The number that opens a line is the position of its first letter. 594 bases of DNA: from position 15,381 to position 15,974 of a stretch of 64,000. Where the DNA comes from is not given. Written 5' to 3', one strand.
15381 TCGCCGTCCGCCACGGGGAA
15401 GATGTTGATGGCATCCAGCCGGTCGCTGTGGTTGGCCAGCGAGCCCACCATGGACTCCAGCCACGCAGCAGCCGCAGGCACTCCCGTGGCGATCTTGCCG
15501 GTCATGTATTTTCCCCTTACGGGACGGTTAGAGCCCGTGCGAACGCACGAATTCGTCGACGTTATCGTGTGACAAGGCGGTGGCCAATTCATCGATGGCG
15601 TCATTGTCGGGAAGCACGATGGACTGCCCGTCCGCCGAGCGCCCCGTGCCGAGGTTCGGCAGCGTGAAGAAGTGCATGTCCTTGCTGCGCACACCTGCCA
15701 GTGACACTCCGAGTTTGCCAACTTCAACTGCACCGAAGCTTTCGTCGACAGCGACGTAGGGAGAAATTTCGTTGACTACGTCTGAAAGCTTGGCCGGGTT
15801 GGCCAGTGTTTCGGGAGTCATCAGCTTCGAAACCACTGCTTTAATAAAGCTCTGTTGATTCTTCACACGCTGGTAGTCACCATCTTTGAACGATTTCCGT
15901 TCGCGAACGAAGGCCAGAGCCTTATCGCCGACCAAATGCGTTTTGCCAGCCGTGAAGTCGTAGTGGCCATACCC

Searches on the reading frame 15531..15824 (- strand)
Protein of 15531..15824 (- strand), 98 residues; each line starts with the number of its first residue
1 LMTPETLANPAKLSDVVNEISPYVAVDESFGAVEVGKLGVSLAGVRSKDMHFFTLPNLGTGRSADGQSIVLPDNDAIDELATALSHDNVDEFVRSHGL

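Call 66: search_solved_structures(query=window:15531-15824:-, max_evalue=10, show_alignments=5)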
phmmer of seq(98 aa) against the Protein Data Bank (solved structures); distinct sequences matched with E-value up to 10: 3.
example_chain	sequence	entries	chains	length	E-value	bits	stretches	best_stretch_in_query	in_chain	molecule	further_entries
1lnz_A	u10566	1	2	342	0.56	14.2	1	40-79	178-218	SPO0B-associated GTP-binding protein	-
1e3d_B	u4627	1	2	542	0.88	13.6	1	3-38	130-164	[NiFe] hydrogenase large subunit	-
5uj5_A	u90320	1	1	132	1.2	13.2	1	22-66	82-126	Adrenodoxin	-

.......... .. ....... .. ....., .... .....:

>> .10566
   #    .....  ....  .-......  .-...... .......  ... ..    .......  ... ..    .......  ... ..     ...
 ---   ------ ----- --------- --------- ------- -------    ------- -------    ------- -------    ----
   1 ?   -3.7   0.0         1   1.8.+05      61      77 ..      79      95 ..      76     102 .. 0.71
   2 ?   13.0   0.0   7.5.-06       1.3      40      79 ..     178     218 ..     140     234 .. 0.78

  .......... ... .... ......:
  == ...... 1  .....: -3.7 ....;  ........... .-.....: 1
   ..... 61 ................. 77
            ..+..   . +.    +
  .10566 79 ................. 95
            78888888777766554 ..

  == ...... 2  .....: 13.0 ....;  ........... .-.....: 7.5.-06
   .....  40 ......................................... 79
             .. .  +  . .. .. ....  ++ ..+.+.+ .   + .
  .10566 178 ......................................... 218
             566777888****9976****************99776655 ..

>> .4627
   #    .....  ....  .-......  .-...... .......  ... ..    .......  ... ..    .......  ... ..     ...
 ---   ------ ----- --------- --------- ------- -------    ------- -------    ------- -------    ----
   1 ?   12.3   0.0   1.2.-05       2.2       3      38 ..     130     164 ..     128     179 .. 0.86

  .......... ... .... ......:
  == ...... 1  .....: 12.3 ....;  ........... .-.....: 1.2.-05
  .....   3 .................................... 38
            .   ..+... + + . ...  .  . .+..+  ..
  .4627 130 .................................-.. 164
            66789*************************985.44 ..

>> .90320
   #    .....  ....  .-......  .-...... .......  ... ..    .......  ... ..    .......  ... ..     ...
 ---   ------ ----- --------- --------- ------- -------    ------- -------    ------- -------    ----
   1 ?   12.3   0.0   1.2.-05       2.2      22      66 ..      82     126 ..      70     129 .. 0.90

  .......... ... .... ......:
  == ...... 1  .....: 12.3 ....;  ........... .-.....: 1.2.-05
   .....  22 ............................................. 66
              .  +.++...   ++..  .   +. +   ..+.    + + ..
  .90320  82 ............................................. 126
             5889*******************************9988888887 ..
